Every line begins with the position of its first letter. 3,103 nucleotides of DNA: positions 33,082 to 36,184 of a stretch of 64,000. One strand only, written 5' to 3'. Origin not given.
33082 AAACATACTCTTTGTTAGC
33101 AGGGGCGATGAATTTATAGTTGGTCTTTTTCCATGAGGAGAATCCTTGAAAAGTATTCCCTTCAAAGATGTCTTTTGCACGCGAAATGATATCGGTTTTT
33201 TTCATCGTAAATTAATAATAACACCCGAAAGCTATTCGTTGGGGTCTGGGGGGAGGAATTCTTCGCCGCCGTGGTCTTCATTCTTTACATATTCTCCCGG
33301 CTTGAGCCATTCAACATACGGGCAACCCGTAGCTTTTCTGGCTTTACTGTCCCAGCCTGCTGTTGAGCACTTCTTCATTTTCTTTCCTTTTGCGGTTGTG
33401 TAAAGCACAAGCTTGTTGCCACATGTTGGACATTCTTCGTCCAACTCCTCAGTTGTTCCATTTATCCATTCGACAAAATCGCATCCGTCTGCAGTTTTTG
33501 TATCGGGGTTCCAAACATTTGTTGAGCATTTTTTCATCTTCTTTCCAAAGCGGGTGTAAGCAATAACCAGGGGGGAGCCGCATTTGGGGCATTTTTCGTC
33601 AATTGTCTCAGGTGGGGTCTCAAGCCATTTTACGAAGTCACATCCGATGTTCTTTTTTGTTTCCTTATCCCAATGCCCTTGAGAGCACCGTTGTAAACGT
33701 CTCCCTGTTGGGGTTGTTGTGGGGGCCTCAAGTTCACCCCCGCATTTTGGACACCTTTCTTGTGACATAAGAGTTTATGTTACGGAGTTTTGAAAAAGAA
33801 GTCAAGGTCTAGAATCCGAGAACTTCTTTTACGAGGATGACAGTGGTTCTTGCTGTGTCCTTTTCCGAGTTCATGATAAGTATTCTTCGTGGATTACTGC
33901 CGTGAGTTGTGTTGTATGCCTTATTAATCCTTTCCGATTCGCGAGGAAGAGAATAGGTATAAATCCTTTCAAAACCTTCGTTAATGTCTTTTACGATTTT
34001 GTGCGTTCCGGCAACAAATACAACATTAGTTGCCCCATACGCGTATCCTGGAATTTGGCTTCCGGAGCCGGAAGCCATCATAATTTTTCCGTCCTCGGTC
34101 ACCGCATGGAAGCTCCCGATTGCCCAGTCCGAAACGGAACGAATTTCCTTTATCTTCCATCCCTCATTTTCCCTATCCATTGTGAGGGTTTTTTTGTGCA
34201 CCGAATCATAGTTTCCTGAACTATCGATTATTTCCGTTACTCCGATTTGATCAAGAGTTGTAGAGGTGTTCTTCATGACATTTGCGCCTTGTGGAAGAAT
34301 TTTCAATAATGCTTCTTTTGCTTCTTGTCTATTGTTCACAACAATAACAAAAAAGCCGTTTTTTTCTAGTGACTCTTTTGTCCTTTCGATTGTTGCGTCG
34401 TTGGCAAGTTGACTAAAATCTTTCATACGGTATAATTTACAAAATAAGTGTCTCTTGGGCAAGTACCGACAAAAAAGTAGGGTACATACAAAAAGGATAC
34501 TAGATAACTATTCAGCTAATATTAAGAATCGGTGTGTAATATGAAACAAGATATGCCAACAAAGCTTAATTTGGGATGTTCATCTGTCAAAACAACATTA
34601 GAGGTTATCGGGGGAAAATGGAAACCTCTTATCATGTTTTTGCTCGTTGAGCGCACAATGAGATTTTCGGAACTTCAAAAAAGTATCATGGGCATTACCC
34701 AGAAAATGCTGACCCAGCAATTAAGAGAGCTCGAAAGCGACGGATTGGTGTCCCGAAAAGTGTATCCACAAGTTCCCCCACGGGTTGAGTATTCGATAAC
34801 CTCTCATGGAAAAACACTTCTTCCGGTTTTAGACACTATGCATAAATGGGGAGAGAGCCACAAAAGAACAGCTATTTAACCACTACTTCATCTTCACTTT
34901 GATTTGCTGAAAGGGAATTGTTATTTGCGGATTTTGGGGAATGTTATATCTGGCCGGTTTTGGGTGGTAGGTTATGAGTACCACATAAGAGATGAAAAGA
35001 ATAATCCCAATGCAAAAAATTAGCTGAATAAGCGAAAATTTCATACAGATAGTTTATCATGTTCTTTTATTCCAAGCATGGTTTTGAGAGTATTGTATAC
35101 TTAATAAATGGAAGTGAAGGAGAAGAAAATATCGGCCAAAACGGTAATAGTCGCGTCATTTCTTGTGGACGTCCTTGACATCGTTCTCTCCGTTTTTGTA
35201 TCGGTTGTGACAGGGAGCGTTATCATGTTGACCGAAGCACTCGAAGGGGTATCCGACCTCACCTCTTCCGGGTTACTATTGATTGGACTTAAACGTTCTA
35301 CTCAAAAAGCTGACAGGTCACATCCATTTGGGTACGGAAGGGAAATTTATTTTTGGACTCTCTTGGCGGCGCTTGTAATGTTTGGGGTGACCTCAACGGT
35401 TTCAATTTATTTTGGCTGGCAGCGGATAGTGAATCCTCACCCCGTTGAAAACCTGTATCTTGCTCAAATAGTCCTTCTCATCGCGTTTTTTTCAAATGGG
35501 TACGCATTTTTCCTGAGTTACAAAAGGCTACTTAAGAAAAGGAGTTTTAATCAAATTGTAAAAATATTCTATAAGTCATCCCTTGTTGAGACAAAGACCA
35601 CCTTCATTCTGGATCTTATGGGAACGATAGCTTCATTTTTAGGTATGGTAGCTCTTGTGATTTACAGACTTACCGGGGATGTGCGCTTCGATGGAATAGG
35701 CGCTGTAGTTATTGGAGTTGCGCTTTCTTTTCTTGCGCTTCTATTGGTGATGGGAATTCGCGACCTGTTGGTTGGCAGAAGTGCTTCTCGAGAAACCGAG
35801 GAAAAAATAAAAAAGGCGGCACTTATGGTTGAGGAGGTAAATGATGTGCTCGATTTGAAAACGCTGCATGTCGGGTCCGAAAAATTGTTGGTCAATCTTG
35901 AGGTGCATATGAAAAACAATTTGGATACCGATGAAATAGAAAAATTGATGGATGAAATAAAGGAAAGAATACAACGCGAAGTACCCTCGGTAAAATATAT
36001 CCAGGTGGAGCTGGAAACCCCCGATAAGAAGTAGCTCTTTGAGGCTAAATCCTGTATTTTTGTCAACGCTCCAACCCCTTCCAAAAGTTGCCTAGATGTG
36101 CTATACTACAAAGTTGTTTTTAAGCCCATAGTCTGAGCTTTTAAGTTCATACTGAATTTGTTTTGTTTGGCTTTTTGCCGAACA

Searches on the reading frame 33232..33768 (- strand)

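Call 86: search_protein_families(library=pfam, proteins=[window:33232-33768:-], max_evalue=0.0001)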
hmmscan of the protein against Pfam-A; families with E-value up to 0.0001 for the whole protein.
window:33232-33768:- (178 aa): 6 families
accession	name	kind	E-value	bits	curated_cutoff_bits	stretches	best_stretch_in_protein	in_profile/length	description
PF01396.24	Zn_ribbon_Top1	-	4.1e-10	39.7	32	0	57-76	1-20/39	Topoisomerase DNA binding C4 zinc finger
PF03119.21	DNA_ligase_ZBD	-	2.1e-05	24.7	25.8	0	59-68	1-10/27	NAD-dependent DNA ligase C4 zinc finger domain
PF13240.11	Zn_Ribbon_1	-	5.6e-05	23.2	25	0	59-67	15-23/23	zinc-ribbon domain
PF13453.11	Zn_ribbon_TFIIB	-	6.9e-05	22.6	22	0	5-30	1-24/41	Transcription factor zinc-finger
PF06906.16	DUF1272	-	7.6e-05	23.2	25.3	0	3-14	41-52/57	Protein of unknown function (DUF1272)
PF09723.15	Zn_ribbon_8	-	9.5e-05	22.8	34.4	0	97-119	14-36/41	Zinc ribbon domain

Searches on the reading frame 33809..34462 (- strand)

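Call 86: search_protein_families(library=pfam, proteins=[window:33809-34462:-], max_evalue=0.0001)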
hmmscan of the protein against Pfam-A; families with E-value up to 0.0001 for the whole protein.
window:33809-34462:- (217 aa): 1 family
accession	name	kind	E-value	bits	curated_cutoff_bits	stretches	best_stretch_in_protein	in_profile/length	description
PF02589.21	LUD_dom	-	3e-27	96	22.6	1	25-211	1-189/189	LUD domain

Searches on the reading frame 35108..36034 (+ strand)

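Call 86: search_protein_families(library=pfam, proteins=[window:35108-36034:+], max_evalue=0.0001)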
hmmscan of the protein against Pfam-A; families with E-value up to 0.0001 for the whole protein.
window:35108-36034:+ (308 aa): 2 families
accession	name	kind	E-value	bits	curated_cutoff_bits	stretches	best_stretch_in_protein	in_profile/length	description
PF01545.26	Cation_efflux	-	3.9e-23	82.7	26.6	1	15-214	2-190/198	Cation efflux family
PF16916.11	ZT_dimer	-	2e-08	34.6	26.7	1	227-301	2-76/78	Dimerisation domain of Zinc Transporter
